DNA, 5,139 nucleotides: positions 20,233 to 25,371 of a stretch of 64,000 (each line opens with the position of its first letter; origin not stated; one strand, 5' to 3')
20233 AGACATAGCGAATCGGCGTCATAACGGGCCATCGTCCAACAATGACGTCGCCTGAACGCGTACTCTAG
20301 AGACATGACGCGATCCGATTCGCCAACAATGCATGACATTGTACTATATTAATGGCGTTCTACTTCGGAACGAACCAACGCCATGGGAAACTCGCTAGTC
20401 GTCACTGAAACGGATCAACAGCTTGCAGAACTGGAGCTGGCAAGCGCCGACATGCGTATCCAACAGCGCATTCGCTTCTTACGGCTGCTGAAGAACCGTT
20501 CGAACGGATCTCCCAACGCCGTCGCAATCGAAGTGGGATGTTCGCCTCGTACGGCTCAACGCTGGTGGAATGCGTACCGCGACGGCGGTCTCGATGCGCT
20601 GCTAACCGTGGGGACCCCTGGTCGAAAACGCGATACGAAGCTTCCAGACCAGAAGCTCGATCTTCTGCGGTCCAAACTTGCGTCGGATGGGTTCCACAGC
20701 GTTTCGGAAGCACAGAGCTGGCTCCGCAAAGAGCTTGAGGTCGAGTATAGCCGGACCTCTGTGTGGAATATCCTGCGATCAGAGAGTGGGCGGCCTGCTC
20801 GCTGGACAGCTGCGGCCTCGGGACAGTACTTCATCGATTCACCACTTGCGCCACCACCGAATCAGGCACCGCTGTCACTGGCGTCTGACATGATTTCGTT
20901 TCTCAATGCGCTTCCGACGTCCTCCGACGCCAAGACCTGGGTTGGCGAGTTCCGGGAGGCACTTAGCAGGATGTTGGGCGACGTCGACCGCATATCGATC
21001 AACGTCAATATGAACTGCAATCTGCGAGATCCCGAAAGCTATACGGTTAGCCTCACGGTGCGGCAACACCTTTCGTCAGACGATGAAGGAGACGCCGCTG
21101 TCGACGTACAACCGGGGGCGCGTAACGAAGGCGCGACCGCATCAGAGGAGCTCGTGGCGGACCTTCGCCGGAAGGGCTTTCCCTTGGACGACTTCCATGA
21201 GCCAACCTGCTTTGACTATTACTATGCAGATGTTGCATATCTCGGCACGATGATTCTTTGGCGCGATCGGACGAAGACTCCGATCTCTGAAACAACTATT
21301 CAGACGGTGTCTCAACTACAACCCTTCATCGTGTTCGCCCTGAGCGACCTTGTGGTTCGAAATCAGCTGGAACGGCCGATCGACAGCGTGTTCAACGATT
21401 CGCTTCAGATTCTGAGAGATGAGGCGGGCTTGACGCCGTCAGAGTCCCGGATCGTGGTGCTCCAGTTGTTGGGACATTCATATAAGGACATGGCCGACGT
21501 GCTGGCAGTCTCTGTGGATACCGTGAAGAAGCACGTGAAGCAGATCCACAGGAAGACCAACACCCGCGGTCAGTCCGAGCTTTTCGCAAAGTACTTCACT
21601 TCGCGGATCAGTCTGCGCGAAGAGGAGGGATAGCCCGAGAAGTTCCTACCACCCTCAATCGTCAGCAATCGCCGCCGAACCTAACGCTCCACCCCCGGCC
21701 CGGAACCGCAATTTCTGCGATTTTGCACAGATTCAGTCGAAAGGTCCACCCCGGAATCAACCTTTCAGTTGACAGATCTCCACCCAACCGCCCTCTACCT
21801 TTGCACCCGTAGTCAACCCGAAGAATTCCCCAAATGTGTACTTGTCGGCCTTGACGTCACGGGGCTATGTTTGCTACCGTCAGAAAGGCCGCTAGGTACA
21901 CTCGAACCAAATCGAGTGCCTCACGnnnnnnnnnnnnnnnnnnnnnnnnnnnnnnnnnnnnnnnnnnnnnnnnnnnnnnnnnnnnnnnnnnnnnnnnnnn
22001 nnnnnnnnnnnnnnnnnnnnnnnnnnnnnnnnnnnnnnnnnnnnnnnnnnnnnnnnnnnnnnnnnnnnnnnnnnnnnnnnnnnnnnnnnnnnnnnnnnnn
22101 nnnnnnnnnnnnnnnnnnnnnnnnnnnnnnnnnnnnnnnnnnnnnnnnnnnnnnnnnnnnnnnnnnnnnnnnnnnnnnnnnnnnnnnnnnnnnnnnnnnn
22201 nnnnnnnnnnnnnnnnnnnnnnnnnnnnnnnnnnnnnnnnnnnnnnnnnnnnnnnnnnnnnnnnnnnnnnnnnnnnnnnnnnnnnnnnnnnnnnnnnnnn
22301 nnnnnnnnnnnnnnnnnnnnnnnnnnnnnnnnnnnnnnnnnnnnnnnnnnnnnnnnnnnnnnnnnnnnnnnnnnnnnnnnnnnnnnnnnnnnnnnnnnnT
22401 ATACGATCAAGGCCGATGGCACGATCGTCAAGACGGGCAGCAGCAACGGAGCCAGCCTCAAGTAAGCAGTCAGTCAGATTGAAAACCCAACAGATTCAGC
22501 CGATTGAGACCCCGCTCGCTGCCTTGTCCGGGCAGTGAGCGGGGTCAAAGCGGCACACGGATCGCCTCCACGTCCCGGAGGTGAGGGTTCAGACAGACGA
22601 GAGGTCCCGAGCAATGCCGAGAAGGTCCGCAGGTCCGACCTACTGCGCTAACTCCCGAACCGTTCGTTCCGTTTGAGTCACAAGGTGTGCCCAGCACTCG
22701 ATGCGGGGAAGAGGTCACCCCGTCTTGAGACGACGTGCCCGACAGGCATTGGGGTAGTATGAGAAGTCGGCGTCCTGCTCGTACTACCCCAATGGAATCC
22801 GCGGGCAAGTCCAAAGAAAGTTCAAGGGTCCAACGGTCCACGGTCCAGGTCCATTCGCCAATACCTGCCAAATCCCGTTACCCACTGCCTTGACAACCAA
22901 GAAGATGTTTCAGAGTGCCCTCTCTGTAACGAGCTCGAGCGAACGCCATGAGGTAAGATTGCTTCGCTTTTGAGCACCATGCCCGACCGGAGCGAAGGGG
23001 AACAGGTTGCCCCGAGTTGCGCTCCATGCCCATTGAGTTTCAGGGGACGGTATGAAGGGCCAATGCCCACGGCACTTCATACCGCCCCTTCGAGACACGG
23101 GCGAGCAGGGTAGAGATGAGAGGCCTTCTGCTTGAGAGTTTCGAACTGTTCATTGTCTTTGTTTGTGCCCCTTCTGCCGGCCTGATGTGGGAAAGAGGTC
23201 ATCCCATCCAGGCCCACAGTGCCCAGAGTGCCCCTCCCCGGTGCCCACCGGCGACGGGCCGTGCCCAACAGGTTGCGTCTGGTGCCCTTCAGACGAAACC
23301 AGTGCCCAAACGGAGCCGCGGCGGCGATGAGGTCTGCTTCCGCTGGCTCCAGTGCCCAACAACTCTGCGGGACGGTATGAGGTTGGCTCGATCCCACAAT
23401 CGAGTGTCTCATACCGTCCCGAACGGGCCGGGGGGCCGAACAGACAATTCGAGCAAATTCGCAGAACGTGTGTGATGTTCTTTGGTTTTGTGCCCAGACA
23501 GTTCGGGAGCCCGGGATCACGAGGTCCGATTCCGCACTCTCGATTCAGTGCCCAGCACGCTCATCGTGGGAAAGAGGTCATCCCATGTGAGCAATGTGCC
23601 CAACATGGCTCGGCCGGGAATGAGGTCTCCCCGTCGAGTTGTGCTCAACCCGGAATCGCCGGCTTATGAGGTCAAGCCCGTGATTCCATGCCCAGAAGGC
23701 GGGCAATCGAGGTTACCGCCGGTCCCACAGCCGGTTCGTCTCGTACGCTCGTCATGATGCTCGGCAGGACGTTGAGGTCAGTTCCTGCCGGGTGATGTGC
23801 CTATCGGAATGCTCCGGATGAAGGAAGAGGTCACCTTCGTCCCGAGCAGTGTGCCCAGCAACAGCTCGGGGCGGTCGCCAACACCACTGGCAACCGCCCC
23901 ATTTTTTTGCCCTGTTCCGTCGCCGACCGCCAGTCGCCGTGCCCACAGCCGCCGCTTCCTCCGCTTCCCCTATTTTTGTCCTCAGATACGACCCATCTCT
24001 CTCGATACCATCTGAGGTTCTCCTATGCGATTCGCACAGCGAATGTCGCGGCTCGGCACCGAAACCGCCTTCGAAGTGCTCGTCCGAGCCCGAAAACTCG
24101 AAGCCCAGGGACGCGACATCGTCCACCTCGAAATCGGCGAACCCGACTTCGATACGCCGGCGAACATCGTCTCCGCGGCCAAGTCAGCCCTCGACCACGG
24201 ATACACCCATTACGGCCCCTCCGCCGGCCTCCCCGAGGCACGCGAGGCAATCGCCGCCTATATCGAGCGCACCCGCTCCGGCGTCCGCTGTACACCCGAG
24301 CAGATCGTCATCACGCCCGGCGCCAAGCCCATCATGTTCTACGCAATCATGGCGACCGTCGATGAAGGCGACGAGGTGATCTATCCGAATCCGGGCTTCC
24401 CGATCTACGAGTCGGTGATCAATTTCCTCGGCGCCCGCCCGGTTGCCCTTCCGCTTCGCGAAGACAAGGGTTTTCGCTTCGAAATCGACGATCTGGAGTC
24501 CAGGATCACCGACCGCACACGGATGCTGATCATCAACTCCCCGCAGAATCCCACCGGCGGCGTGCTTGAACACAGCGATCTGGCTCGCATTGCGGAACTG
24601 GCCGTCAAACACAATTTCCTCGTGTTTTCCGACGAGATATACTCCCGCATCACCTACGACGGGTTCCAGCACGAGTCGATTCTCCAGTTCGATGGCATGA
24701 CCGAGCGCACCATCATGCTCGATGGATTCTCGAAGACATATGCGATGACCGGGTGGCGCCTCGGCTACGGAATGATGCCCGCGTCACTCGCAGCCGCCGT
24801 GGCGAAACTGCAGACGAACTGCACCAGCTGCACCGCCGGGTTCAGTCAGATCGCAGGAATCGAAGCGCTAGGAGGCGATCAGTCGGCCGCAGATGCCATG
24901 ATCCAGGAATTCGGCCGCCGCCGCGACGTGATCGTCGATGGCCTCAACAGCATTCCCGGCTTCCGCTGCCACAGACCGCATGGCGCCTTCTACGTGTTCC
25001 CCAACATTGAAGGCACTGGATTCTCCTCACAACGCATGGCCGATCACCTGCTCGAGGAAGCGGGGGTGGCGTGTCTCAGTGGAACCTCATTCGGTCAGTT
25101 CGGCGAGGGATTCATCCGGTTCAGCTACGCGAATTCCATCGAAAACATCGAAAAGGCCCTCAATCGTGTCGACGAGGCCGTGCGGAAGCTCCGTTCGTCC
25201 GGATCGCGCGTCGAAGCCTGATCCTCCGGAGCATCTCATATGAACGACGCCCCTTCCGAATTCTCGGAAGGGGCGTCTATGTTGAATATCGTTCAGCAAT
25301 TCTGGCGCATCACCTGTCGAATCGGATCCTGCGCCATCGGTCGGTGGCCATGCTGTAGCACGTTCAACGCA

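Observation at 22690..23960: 1.5-kb ORF-free region with ~19 GTGCCCA and ~9 GAGGTCA motifs in degenerate ~350-bp units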

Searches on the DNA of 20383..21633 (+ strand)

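Call 60: search_rna_families(sources=[L206, L209, L211], threshold=evalue, max_evalue=1)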
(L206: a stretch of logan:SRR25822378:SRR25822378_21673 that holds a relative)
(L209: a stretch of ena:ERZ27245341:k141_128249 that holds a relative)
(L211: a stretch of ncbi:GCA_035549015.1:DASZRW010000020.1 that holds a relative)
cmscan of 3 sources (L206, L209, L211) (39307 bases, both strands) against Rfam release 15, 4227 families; matches with E-value up to 1: 0.
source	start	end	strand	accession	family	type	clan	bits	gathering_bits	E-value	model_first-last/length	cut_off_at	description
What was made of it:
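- On Known large or structured ncRNAs in Rfam 15 (OLE, GOLLD, HEARO, ROOL, raiA, 6S, Chlorobi-1 and others): 0 matches in three related loci at E<=1 (call 60).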

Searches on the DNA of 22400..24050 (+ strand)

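Call 9: search_rna_families(source=window, start=22400, end=24050, threshold=evalue, max_evalue=10)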
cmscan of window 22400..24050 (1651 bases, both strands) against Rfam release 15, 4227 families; matches with E-value up to 10: 8.
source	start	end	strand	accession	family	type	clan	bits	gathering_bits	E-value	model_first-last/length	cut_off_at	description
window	22498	22555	+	RF03251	mir-4446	Gene; miRNA;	-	25.3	79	0.021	1-82/82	no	mir-4446 microRNA precursor family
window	23041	23090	-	RF00864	mir-BART20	Gene; miRNA;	-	21.9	70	0.24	1-81/81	no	mir-BART20 microRNA precursor family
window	23040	23090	-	RF03801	mir-7143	Gene; miRNA;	-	16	90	6.7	1-61/61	no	mir-7143 microRNA precursor family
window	23869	23899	-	RF04141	MIR8622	Gene; miRNA;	-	15.2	197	6.9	91-121/212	no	MIR8622 microRNA precursor family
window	23791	23847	+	RF01129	sR44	Gene; snRNA; snoRNA; CD-box;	-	13.2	45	3.3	1-55/55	no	Small nucleolar RNA sR44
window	23679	23738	+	RF02872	SrbA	Gene; sRNA;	-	12.9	69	1.6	59-152/235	no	sRNA regulator of biofilms A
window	22514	22546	+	RF02145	MEG8_1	Gene; lncRNA;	-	12.1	70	7.4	61-97/97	no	Maternally expressed 8 exon 1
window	23538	23571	-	RF01131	sR47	Gene; snRNA; snoRNA; CD-box;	CL00132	11.9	40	9.5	1-55/55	no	Small nucleolar RNA sR47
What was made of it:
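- On Known large or structured ncRNAs in Rfam 15 (OLE, GOLLD, HEARO, ROOL, raiA, 6S, Chlorobi-1 and others): Only chance-level miRNA and snoRNA hits at E<=10 (call 9).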

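Call 108: build_rna_model(alignment_id=A7, structure=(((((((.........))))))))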
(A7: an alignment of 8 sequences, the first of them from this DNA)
Model R1 built from alignment A7 (8 sequences, 23 columns); structure: as given.
model positions 23; base pairs 7; branch points 0; effective number of sequences 8; information 1.03 bits per position. Calibrated on 0.2 Mb of random sequence (short: E-values are rough).
structure used (alignment columns):
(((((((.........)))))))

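Call 109: search_with_rna_model(model_id=R1, sources=[window, L205, L206, L208, L209, L211, L212, L005, L006, L002], max_evalue=10)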
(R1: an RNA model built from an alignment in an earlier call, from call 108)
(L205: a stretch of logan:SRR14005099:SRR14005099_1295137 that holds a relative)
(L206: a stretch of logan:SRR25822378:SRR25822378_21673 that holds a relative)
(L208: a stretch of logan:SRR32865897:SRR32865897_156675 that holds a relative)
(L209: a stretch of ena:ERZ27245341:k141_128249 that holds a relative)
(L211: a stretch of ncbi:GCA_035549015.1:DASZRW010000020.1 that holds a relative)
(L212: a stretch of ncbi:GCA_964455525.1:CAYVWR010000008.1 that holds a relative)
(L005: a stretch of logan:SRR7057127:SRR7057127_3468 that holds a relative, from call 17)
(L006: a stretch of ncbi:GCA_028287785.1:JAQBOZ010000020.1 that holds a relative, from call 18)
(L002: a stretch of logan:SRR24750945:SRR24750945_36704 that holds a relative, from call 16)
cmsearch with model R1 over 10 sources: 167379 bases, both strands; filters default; matches with E-value up to 10: 11.
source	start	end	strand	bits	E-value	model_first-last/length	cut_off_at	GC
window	23565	23587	+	31.4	1.8e-05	1-23/23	no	0.57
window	22702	22724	+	31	2.4e-05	1-23/23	no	0.7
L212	7747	7769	+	30.4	3.4e-05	1-23/23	no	0.7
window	23186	23208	+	29.9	4.9e-05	1-23/23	no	0.52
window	23818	23840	+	29.4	6.7e-05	1-23/23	no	0.48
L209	8731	8753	+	28.4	0.00013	1-23/23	no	0.7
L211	8556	8578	+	28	0.00017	1-23/23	no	0.61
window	23512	23534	+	25.6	0.00077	1-23/23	no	0.65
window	444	466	+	18.1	0.089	1-23/23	no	0.61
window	23613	23635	+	12.6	3.2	1-23/23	no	0.7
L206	4658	4680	+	12.3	3.7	1-23/23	no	0.78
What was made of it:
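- Tried and rejected: A small covariance model of the AGGUC-loop hairpin (calls 108, 109) recovered little beyond its own training set.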

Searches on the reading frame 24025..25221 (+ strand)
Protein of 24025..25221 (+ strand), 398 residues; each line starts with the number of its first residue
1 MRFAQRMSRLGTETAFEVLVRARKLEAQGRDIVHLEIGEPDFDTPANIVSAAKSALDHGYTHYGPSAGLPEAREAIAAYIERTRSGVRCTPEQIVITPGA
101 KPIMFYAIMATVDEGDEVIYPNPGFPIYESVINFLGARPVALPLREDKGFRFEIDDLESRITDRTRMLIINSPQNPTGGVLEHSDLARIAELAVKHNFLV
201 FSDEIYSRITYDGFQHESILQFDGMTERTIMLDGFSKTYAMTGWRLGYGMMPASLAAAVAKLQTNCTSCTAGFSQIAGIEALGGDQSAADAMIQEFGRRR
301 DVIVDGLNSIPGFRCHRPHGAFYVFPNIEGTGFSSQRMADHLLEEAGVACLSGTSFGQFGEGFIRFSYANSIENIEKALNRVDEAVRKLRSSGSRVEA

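Call 7: search_protein_families(library=pfam, proteins=[window:24025-25221:+])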
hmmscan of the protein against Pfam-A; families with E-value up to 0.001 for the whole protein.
window:24025-25221:+ (398 aa): 4 families
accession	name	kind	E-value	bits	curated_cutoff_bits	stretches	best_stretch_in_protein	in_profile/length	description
PF00155.27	Aminotran_1_2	-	5e-71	240.2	19.7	1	31-382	2-361/361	Aminotransferase class I and II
PF01053.26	Cys_Met_Meta_PP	-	9.5e-05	21.5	27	1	105-205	81-175/381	Cys/Met metabolism PLP-dependent enzyme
PF01041.23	DegT_DnrJ_EryC1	-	0.00021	21.1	19.8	1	107-203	56-145/360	DegT/DnrJ/EryC1/StrS aminotransferase family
PF00266.25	Aminotran_5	-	0.00065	19.2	21.5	0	68-203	33-175/371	Aminotransferase class-V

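Call 12: find_encoding_contigs(protein=window:24025-25221:+, flank=10000, max_places=10)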
Protein window:24025-25221:+ (398 aa): 1 contig read that carries it; 1 place shown.
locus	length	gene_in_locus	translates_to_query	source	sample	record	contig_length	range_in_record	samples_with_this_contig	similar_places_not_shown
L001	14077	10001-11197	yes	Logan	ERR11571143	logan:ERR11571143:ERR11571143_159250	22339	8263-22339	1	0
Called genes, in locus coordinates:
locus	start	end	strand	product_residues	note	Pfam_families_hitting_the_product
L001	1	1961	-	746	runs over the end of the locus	PF00691:OmpA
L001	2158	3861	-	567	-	PF07676:PD40, PF13620:CarboxypepD_reg (faint), PF00691:OmpA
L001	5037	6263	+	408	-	PF07638:Sigma70_ECF (faint), PF13384:HTH_23, PF08220:HTH_DeoR (faint), PF13518:HTH_28 (weak), PF13551:HTH_29 (weak), PF00196:GerE, PF04545:Sigma70_r4 (weak), PF08281:Sigma70_r4_2, +4 more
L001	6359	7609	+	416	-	PF13384:HTH_23, PF13518:HTH_28 (weak), PF13551:HTH_29 (weak), PF13565:HTH_32, PF08281:Sigma70_r4_2 (weak)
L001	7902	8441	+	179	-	-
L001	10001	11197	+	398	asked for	PF00155:Aminotran_1_2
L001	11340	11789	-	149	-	PF10756:bPH_6 (weak)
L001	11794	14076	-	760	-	?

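Call 15: find_homologous_proteins(query=window:24025-25221:+, max_evalue=1e-60)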
Query window:24025-25221:+ (398 aa): 8000 proteins with E <= 1e-60 among 8000 candidates; the best 120 are listed.
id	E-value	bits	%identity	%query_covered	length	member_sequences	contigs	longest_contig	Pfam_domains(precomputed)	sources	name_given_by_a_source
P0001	1.9e-265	897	100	100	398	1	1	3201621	PF00155.28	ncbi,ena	-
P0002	9.9e-219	744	80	100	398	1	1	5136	PF00155.28,PF01041.24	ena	-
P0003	2.1e-217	739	80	100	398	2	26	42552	PF00155.28,PF00266.26,PF01041.24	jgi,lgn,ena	jgi:aspartate/methionine/tyrosine aminotransferase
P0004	4.5e-216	735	81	100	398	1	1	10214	PF00155.28,PF01041.24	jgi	jgi:aspartate/methionine/tyrosine aminotransferase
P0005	5.3e-216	735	80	100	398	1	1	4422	PF00155.28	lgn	-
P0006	3.1e-215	732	80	100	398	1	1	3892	PF00155.28,PF01041.24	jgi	jgi:aspartate/methionine/tyrosine aminotransferase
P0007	1.3e-214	730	81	98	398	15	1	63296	PF00155.28,PF01041.24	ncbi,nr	ncbi:MAG: pyridoxal phosphate-dependent aminotransferase [Bacteroidetes bacterium]|nr:pyridoxal phos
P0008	1.8e-214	730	80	100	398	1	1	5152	PF00155.28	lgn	-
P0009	1.9e-214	730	80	100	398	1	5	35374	PF00155.28,PF01041.24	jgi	-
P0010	3.1e-214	729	79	100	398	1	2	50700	PF00155.28,PF01041.24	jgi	jgi:aspartate aminotransferase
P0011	4.2e-214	728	79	100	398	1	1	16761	PF00155.28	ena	-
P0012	7.0e-214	728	80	98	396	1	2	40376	PF00155.28,PF00266.26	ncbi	-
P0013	9.1e-214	727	80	98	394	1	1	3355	PF00155.28,PF01041.24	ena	-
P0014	1.4e-213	727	80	99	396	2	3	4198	PF00155.28,PF01041.24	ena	-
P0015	2.2e-213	726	79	100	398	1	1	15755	PF00155.28,PF00266.26,PF01041.24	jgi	jgi:aspartate aminotransferase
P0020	1.8e-212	723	78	100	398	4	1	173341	PF00155.28,PF01041.24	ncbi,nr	ncbi:MAG: aminotransferase [Chlorobi bacterium]|nr:aminotransferase [Chlorobiota bacterium]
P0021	4.7e-212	722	79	100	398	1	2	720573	PF00155.28,PF00266.26,PF01041.24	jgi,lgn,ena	-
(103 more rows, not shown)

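Call 16: find_encoding_contigs(protein=P0003, flank=6000, max_places=3)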
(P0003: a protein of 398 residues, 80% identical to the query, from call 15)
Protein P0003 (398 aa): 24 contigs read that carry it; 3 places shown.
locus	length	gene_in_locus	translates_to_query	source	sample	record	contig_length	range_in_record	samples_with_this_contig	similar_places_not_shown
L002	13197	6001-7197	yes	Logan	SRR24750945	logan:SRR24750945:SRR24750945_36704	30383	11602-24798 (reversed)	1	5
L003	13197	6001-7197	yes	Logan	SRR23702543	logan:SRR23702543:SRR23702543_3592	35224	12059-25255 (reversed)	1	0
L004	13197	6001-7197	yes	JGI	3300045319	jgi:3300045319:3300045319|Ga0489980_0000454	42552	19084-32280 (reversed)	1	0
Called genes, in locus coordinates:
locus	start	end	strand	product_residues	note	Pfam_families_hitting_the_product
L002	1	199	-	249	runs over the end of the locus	PF20772:TACO1_YebC_N, PF01709:Transcrip_reg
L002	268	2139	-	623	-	PF01368:DHH, PF02272:DHHA1, PF17768:RecJ_OB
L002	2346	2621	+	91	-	PF06803:DUF1232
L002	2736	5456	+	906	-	PF00270:DEAD, PF00271:Helicase_C, PF16124:RecQ_Zn_bind, PF09382:RQC, PF00570:HRDC, PF14493:HTH_40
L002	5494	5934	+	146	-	-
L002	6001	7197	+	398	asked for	PF00155:Aminotran_1_2, PF00266:Aminotran_5 (faint), PF01041:DegT_DnrJ_EryC1 (weak)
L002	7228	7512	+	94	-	-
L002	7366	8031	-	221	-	-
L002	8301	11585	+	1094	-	PF13191:AAA_16, PF13401:AAA_22 (weak)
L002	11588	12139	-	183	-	-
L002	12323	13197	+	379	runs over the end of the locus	-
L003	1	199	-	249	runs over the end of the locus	PF20772:TACO1_YebC_N, PF01709:Transcrip_reg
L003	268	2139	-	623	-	PF01368:DHH, PF02272:DHHA1, PF17768:RecJ_OB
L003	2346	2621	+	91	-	PF06803:DUF1232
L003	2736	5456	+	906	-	PF00270:DEAD, PF00271:Helicase_C, PF16124:RecQ_Zn_bind, PF09382:RQC, PF00570:HRDC, PF14493:HTH_40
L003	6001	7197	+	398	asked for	PF00155:Aminotran_1_2, PF00266:Aminotran_5 (faint), PF01041:DegT_DnrJ_EryC1 (weak)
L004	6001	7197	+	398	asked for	PF00155:Aminotran_1_2, PF00266:Aminotran_5 (faint), PF01041:DegT_DnrJ_EryC1 (weak)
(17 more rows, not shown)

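Call 17: find_encoding_contigs(protein=P0021, flank=6000, max_places=2)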
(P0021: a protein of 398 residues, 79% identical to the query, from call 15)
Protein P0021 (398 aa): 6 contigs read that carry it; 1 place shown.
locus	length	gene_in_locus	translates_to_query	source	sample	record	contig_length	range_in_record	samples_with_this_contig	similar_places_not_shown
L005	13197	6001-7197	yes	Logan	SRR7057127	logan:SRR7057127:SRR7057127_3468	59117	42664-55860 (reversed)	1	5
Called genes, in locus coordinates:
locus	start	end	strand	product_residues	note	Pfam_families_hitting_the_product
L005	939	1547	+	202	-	-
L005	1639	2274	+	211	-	PF18962:Por_Secre_tail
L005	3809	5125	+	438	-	-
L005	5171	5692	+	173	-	PF13860:FlgD_ig (weak), PF18962:Por_Secre_tail (weak)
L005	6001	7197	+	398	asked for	PF00155:Aminotran_1_2, PF00266:Aminotran_5 (faint), PF01041:DegT_DnrJ_EryC1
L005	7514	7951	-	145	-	-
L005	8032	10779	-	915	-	PF00270:DEAD, PF04851:ResIII (weak), PF00271:Helicase_C, PF16124:RecQ_Zn_bind, PF09382:RQC, PF00570:HRDC, PF14493:HTH_40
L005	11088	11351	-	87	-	PF06803:DUF1232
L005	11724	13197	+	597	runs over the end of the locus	PF01368:DHH, PF02272:DHHA1, PF17768:RecJ_OB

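Call 18: find_encoding_contigs(protein=P0020, flank=6000, max_places=2)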
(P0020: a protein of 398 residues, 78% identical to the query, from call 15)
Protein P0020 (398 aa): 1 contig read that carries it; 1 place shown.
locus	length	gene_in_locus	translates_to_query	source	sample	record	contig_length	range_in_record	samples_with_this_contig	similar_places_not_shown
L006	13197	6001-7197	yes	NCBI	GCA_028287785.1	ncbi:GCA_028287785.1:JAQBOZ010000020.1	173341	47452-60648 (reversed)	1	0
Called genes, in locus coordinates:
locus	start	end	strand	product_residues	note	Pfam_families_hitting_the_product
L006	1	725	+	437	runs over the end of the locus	-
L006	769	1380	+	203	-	PF19765:DUF6252 (weak)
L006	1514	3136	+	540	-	PF18962:Por_Secre_tail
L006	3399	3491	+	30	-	-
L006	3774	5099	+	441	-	-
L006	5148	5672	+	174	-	PF18962:Por_Secre_tail (faint)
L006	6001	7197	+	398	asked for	PF00155:Aminotran_1_2, PF01041:DegT_DnrJ_EryC1 (weak)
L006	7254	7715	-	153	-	PF10756:bPH_6 (weak)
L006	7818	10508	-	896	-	PF00270:DEAD, PF04851:ResIII (weak), PF00271:Helicase_C, PF16124:RecQ_Zn_bind, PF09382:RQC, PF00570:HRDC, PF14493:HTH_40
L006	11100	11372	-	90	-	PF06803:DUF1232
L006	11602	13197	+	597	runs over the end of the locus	PF01368:DHH, PF02272:DHHA1, PF17768:RecJ_OB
